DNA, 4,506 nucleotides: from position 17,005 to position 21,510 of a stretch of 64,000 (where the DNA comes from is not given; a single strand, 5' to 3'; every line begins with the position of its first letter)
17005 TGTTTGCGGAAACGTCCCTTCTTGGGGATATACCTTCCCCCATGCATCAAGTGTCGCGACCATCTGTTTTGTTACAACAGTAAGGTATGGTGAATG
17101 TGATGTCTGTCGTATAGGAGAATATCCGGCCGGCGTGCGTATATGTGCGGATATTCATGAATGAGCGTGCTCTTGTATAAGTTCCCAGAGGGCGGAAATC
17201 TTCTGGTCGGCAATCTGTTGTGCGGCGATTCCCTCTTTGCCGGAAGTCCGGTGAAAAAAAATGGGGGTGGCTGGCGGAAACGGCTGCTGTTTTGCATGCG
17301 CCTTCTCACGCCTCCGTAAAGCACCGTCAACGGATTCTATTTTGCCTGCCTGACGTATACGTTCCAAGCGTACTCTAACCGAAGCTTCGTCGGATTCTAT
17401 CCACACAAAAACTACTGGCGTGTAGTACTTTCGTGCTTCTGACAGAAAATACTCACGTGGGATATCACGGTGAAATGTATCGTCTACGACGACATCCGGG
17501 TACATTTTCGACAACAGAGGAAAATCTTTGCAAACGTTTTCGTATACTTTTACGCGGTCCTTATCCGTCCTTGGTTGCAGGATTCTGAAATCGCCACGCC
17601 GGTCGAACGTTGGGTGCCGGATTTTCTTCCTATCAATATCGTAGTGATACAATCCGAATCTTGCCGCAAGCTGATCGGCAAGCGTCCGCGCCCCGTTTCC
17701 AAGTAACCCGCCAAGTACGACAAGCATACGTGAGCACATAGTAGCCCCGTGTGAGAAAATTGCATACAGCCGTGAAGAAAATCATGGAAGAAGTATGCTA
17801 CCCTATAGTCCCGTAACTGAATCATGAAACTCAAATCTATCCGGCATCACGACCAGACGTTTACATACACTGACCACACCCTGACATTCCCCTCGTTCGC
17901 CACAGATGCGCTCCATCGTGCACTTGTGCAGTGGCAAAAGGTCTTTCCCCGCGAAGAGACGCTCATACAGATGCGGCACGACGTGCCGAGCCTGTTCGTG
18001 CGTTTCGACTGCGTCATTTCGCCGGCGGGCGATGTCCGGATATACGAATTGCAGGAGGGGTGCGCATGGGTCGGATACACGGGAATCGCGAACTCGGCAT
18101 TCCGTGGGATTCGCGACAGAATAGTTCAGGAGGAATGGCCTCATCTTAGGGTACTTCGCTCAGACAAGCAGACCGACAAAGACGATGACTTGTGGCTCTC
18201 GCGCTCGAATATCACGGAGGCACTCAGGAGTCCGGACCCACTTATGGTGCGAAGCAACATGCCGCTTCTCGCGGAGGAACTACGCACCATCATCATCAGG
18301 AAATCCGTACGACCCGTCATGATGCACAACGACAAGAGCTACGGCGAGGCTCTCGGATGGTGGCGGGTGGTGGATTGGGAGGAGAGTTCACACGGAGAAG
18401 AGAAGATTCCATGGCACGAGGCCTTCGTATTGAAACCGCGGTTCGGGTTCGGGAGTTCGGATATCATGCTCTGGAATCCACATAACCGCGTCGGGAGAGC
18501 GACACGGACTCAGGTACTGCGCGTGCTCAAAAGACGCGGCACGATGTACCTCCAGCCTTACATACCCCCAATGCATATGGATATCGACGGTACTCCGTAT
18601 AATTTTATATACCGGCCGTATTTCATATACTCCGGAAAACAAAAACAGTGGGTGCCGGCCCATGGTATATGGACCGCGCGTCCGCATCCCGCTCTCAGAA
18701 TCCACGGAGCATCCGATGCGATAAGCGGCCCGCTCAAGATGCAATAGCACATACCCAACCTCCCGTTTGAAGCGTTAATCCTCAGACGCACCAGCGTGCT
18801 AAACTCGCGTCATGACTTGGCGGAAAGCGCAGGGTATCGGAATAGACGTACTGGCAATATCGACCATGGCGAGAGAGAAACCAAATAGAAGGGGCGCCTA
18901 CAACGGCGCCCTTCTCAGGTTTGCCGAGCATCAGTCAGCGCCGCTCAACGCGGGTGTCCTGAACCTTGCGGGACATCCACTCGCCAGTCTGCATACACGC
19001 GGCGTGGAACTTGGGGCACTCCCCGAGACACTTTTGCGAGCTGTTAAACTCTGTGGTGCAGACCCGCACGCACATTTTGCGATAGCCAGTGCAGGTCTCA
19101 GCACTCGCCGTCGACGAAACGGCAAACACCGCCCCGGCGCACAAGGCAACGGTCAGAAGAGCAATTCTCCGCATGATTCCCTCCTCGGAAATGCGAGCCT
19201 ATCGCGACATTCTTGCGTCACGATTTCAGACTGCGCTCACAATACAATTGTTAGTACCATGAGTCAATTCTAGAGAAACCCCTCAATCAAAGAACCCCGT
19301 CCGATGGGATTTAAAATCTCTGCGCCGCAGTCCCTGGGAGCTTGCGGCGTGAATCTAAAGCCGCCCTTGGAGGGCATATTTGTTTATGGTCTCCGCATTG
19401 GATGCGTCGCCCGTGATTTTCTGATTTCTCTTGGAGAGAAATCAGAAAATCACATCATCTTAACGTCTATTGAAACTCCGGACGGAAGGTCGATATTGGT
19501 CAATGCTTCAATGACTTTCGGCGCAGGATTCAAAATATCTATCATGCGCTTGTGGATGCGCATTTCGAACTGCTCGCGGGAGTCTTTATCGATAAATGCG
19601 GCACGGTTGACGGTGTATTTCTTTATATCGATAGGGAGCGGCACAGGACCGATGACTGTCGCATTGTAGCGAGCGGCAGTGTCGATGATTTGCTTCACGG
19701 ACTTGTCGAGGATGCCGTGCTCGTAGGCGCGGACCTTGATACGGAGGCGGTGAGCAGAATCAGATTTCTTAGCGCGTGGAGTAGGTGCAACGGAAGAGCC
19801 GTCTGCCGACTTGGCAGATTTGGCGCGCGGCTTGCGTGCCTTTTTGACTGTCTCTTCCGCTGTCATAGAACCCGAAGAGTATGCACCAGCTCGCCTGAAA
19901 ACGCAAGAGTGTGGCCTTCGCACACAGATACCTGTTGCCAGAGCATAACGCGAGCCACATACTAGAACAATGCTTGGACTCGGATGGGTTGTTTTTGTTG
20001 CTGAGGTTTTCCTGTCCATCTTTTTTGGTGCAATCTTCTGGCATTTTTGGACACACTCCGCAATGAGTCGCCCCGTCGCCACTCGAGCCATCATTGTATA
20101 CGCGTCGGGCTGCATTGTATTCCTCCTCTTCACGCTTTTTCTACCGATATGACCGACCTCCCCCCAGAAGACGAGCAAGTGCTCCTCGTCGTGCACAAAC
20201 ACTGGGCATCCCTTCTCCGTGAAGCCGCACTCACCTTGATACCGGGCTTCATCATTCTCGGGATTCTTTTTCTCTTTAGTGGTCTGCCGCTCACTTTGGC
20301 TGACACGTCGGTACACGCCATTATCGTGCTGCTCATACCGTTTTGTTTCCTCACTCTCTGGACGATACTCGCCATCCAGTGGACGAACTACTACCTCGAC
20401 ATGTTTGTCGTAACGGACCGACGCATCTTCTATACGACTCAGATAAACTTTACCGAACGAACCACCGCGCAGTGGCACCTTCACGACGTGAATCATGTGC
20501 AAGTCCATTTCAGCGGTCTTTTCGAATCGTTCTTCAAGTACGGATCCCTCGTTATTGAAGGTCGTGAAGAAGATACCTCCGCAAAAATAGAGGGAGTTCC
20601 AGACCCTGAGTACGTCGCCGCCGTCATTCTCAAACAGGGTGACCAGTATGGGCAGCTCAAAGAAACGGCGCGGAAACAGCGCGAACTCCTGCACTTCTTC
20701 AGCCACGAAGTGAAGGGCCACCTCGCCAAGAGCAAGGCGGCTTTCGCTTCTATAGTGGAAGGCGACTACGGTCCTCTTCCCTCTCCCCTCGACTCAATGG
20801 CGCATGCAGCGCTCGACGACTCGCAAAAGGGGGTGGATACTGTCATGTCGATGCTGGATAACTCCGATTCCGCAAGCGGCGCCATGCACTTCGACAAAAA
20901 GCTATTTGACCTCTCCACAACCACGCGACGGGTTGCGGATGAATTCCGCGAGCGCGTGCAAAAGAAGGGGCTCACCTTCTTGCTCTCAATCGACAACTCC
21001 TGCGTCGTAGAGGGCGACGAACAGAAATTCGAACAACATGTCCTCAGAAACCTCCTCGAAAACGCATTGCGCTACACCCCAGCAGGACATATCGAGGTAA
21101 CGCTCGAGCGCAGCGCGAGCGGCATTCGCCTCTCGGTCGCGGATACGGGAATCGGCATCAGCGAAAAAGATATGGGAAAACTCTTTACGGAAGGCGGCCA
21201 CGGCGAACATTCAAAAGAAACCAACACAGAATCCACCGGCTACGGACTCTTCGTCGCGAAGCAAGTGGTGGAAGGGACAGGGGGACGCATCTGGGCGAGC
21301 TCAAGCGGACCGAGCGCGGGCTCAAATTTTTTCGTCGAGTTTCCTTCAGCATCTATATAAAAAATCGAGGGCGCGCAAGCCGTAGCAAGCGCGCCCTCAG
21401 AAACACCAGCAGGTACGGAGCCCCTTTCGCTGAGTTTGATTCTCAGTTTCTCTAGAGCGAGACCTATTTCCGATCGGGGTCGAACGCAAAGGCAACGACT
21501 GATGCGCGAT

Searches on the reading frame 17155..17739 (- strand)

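Call 63: search_protein_families(library=pfam, proteins=[window:17155-17739:-], max_evalue=0.01)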
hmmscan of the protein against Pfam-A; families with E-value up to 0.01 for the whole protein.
window:17155-17739:- (194 aa): 1 family
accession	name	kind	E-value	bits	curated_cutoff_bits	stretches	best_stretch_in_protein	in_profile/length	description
PF13671.12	AAA_33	-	0.0014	19.4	27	1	6-139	1-130/143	AAA domain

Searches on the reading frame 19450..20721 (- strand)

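Call 63: search_protein_families(library=pfam, proteins=[window:19450-20721:-], max_evalue=0.01)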
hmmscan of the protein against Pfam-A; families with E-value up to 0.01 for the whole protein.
window:19450-20721:- (423 aa): 1 family
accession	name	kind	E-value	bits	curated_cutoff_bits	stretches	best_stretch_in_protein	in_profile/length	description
PF00338.27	Ribosomal_S10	-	1.4e-28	99.5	21.2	1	327-421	1-98/98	Ribosomal protein S10p/S20e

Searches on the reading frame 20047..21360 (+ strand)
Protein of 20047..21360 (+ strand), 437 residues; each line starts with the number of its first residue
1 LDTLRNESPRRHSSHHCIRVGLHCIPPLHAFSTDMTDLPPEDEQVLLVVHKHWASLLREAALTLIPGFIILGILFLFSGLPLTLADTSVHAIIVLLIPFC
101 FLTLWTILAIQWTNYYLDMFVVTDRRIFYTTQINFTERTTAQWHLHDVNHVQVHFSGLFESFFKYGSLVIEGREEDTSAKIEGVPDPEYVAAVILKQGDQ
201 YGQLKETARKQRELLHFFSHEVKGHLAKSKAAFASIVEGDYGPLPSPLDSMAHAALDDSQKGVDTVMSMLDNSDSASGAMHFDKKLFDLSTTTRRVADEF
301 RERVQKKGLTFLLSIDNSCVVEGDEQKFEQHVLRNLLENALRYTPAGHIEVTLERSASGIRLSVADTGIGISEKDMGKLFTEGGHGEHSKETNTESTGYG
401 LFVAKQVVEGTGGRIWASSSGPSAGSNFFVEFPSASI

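Call 63: search_protein_families(library=pfam, proteins=[window:20047-21360:+], max_evalue=0.01)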
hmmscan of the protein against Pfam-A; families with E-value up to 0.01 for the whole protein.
window:20047-21360:+ (437 aa): 4 families
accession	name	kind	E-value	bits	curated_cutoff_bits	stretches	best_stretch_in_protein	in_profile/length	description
PF02518.31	HATPase_c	-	3.7e-23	82.5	26.4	1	330-434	7-109/111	Histidine kinase-, DNA gyrase B-, and HSP90-like ATPase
PF13581.12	HATPase_c_2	-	0.00058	20.3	27.4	1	333-409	40-110/127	Histidine kinase-like ATPase domain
PF14470.12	bPH_3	-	0.00059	20.7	23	1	115-154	20-59/95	Bacterial PH domain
PF13589.12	HATPase_c_3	-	0.0016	18.9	25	1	331-405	5-81/137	Histidine kinase-, DNA gyrase B-, and HSP90-like ATPase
